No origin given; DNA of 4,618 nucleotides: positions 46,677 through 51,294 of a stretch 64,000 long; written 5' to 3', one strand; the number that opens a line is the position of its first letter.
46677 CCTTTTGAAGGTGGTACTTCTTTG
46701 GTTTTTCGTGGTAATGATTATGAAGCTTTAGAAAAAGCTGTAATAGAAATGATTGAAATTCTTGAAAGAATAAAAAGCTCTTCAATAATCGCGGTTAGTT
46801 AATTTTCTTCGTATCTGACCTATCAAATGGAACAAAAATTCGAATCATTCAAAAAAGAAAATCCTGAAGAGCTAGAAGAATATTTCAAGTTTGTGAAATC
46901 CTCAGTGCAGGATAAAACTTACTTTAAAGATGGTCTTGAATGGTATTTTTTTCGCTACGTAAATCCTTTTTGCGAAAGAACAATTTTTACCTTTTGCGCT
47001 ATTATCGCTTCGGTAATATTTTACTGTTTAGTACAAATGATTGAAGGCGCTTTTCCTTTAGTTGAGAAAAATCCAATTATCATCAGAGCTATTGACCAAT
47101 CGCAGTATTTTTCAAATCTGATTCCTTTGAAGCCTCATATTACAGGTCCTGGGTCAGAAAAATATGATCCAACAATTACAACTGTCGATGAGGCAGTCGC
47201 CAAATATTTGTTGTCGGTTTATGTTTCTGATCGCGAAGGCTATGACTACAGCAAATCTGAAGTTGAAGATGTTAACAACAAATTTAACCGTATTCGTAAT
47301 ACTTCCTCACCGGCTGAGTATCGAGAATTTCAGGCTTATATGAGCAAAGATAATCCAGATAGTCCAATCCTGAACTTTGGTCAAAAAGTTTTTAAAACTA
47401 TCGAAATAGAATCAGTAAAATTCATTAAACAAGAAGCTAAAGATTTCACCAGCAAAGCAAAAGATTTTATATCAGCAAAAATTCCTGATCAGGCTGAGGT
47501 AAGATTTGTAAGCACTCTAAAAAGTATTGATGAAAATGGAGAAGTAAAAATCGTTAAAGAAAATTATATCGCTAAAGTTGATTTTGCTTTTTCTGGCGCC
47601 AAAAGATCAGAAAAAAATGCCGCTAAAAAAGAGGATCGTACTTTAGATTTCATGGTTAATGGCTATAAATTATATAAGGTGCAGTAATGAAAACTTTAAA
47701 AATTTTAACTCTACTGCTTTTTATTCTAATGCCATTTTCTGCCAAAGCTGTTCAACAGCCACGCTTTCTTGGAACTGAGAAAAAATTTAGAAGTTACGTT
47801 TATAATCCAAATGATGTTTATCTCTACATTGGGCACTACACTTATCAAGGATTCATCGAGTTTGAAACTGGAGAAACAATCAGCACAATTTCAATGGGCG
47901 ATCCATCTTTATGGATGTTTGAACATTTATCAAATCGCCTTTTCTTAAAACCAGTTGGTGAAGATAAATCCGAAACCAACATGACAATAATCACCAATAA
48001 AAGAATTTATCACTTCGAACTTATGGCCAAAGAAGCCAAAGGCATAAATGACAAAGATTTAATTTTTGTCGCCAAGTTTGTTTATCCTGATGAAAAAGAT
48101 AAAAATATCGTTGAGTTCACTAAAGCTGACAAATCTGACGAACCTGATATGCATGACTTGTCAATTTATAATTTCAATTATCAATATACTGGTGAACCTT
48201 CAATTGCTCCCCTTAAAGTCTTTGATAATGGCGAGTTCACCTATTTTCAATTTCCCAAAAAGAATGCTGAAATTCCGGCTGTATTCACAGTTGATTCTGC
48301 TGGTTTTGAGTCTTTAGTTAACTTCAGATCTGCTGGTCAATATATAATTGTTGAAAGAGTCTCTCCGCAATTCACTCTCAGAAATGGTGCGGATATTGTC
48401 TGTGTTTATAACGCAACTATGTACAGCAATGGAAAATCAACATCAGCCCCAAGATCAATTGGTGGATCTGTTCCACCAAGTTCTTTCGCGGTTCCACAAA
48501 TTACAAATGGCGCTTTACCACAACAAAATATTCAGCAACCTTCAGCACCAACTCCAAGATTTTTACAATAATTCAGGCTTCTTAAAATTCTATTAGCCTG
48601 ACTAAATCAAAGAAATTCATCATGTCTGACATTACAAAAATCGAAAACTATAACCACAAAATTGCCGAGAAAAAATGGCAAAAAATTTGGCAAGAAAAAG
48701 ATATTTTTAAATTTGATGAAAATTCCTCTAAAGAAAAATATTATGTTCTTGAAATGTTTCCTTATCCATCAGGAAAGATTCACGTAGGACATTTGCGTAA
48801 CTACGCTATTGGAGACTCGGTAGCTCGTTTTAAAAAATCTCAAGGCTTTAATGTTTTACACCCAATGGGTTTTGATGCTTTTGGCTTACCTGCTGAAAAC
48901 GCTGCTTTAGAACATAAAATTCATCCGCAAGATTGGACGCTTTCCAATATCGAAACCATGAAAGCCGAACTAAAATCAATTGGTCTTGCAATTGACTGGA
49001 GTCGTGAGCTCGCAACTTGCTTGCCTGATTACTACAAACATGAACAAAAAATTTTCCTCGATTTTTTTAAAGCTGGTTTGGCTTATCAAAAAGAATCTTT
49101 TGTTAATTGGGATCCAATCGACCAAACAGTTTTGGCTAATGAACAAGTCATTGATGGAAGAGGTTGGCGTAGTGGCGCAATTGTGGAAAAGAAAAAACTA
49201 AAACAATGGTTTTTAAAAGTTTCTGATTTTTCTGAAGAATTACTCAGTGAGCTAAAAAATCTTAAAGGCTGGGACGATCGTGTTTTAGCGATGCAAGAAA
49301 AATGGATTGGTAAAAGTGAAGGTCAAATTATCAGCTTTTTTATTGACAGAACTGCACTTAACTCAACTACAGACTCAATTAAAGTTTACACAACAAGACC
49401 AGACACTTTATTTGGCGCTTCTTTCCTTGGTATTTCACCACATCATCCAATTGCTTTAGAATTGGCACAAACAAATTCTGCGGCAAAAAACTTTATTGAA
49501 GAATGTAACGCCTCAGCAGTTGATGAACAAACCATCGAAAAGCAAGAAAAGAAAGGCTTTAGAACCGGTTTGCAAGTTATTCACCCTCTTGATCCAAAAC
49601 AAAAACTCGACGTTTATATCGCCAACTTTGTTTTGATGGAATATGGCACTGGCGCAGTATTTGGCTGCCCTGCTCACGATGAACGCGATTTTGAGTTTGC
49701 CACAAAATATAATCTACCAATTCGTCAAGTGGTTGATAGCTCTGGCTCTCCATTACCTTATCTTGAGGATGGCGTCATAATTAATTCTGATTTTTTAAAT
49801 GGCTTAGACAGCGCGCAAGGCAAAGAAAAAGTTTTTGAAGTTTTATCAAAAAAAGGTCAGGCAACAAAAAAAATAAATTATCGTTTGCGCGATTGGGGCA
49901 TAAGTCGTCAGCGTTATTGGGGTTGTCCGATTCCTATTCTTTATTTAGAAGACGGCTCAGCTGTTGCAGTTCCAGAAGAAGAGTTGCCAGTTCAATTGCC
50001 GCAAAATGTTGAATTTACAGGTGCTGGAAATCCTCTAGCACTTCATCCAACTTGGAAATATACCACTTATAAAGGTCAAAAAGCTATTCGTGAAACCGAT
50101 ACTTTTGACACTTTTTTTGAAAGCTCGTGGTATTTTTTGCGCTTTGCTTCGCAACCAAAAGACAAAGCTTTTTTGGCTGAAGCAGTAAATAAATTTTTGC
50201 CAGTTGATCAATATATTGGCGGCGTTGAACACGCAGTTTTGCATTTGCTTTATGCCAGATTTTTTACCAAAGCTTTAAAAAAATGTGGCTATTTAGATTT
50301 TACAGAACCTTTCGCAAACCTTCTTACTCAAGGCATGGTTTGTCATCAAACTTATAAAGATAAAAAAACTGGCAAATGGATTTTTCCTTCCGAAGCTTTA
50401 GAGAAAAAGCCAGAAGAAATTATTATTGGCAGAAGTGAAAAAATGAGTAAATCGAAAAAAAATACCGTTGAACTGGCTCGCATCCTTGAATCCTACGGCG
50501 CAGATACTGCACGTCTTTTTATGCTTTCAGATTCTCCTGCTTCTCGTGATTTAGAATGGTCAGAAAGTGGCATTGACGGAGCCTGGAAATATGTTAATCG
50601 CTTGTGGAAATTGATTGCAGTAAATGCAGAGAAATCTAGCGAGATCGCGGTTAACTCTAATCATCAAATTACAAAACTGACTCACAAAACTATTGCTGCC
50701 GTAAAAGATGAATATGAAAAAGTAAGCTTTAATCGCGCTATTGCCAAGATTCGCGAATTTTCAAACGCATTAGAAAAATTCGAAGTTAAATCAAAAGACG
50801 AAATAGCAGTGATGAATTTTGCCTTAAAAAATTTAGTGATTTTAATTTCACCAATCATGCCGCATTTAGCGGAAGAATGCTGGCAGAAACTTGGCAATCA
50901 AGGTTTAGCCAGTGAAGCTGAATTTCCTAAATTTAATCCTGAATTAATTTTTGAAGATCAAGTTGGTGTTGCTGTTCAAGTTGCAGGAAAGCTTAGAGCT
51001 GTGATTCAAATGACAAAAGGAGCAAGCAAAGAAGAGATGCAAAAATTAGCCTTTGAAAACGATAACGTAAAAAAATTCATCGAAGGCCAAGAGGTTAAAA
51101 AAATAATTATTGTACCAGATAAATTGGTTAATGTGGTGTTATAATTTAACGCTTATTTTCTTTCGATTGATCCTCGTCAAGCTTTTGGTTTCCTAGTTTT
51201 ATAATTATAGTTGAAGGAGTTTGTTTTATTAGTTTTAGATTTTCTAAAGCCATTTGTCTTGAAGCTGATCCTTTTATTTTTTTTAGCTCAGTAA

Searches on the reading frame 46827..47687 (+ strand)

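Call 85: search_protein_families(library=pfam, proteins=[window:46827-47687:+], max_evalue=0.001)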
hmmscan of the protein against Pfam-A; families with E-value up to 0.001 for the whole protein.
window:46827-47687:+ (286 aa): 1 family
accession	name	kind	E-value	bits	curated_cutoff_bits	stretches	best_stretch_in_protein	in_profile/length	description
PF04335.19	VirB8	-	8.9e-11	42.5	23.2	1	119-261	73-192/213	VirB8 protein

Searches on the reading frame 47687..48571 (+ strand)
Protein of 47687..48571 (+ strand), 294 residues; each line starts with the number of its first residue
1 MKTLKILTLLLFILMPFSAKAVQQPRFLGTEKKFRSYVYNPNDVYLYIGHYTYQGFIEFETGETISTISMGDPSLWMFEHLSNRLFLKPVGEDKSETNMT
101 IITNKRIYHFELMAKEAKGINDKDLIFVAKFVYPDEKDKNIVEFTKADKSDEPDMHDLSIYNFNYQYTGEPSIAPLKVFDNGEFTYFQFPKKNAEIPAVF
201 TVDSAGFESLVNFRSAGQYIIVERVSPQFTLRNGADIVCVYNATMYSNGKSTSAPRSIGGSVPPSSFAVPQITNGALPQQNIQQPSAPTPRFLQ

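Call 85: search_protein_families(library=pfam, proteins=[window:47687-48571:+], max_evalue=0.001)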
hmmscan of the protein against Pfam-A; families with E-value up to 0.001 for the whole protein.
window:47687-48571:+ (294 aa): 1 family
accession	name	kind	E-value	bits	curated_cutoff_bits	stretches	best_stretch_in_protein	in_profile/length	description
PF03524.21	CagX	-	1.5e-57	195.1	34.2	1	34-242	3-197/198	Conjugal transfer protein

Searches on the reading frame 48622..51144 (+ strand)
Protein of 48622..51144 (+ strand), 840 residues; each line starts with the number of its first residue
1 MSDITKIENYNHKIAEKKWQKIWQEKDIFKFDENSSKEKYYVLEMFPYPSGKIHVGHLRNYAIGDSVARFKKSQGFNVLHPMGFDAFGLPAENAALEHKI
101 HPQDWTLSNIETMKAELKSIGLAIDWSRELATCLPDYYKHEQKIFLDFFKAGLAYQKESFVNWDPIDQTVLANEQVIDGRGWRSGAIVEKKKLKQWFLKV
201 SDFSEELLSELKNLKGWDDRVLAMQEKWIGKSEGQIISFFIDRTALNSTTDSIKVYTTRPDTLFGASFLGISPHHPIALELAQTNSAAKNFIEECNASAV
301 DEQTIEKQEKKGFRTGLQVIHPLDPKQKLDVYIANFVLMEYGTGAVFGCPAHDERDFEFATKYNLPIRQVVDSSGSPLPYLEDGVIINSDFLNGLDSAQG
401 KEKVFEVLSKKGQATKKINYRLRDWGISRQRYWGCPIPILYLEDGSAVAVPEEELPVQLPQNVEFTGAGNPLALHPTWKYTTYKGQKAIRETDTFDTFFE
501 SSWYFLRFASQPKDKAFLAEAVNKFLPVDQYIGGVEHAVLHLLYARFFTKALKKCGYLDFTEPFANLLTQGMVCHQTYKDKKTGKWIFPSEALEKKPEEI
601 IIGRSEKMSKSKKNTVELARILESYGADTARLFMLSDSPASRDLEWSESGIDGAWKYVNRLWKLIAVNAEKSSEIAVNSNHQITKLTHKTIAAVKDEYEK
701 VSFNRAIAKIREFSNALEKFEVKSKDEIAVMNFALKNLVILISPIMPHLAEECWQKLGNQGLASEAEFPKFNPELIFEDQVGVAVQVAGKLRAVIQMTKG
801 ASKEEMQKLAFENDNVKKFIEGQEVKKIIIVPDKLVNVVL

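Call 49: search_protein_families(library=ncbifam, proteins=[window:48622-51144:+], max_evalue=1e-10)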
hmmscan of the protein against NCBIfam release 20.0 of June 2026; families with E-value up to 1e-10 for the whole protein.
window:48622-51144:+ (840 aa): 16 families
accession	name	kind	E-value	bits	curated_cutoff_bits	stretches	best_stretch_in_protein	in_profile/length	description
TIGR00396.1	leuS_bact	equivalog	0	1020.6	548.4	1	10-840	1-842/843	leucine--tRNA ligase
TIGR00422.1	valS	equivalog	4.7e-88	296.2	612.1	2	8-177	3-188/863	valine--tRNA ligase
NF009687.0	PRK13208.1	equivalog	6.8e-79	266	738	2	8-176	8-189/801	valine--tRNA ligase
NF004349.1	PRK05729.1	equivalog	4.9e-76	256.6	704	2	422-812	391-742/860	valine--tRNA ligase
NF008957.0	PRK12300.1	subfamily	5.3e-70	236.5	677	2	603-811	622-832/946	leucine--tRNA ligase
TIGR00392.1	ileS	equivalog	1e-60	205.9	621.4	2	8-377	4-360/861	isoleucine--tRNA ligase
TIGR00395.1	leuS_arch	equivalog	2e-55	188.3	648.5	2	605-799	618-817/938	leucine--tRNA ligase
NF000540.1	alt_ValS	exception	3e-37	128.1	900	1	16-94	10-89/827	valine--tRNA ligase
NF011492.0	PRK14900.1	equivalog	2.1e-35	121.9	1783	0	8-176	11-197/1044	valine--tRNA ligase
TIGR00398.1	metG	equivalog_domain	1.2e-31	110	336.35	2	46-176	7-135/530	methionine--tRNA ligase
NF001100.0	PRK00133.1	equivalog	1.4e-24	86.7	587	1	36-173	3-138/676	methionine--tRNA ligase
NF040702.1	ileS_w_GNAT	exception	2.6e-23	81.7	1999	0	16-94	23-103/1100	isoleucine--tRNA ligase, N-acetyltransferase domain-containing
NF008900.0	PRK12267.1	equivalog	7.9e-23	80.8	598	1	36-211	2-176/648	methionine--tRNA ligase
NF000258.1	MupB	exception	1.2e-16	59.8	1900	0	12-104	5-98/1033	mupirocin-resistant isoleucine--tRNA ligase MupB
NF000257.1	MupA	exception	1.8e-15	55.8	1900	0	20-101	13-95/1024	mupirocin-resistant isoleucine--tRNA ligase MupA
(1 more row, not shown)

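Call 91: find_homologous_proteins(query=window:48622-51144:+, max_evalue=1e-100)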
Query window:48622-51144:+ (840 aa): 8000 proteins with E <= 1e-100 among 8000 candidates; the best 120 are listed.
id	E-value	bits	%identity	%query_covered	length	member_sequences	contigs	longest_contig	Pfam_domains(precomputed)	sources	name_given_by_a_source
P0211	0.0e+0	1586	81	99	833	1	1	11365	PF09334.18,PF01406.26,PF08264.20,PF13603.13,PF00133.29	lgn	-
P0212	0.0e+0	1585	81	99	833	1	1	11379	PF09334.18,PF08264.20,PF13603.13,PF00133.29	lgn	-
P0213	0.0e+0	1585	81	99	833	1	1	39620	PF09334.18,PF01406.26,PF08264.20,PF13603.13,PF00133.29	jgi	jgi:leucyl-tRNA synthetase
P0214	0.0e+0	1581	81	99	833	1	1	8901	PF09334.18,PF01406.26,PF08264.20,PF13603.13,PF00133.29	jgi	jgi:leucyl-tRNA synthetase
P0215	0.0e+0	1579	80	99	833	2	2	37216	PF09334.18,PF08264.20,PF13603.13,PF00133.29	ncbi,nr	ncbi:MAG: leucine--tRNA ligase [Rickettsiales bacterium]|nr:leucine--tRNA ligase [Rickettsiales bact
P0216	0.0e+0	1576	-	-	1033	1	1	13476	PF09334.18,PF08264.20,PF13603.13,PF00133.29,PF01841.26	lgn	-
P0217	0.0e+0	1575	79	99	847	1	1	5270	PF09334.18,PF08264.20,PF13603.13,PF00133.29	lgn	-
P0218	0.0e+0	1573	79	99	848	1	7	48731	PF09334.18,PF08264.20,PF13603.13,PF00133.29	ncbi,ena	-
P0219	0.0e+0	1573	79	100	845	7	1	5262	PF09334.18,PF08264.20,PF13603.13,PF00133.29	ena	-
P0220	0.0e+0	1572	80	100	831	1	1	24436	PF09334.18,PF01406.26,PF08264.20,PF13603.13,PF00133.29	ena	-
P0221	0.0e+0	1572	-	-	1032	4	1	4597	PF09334.18,PF08264.20,PF13603.13,PF00133.29,PF01841.26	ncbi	-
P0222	0.0e+0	1572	80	99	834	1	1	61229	PF09334.18,PF08264.20,PF13603.13,PF00133.29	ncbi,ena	-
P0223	0.0e+0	1571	79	100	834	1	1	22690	PF09334.18,PF01406.26,PF08264.20,PF13603.13,PF00133.29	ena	-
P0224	0.0e+0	1569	80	99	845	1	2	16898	PF09334.18,PF08264.20,PF13603.13,PF00133.29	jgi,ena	-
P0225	0.0e+0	1567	80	99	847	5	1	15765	PF09334.18,PF08264.20,PF13603.13,PF00133.29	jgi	jgi:leucyl-tRNA synthetase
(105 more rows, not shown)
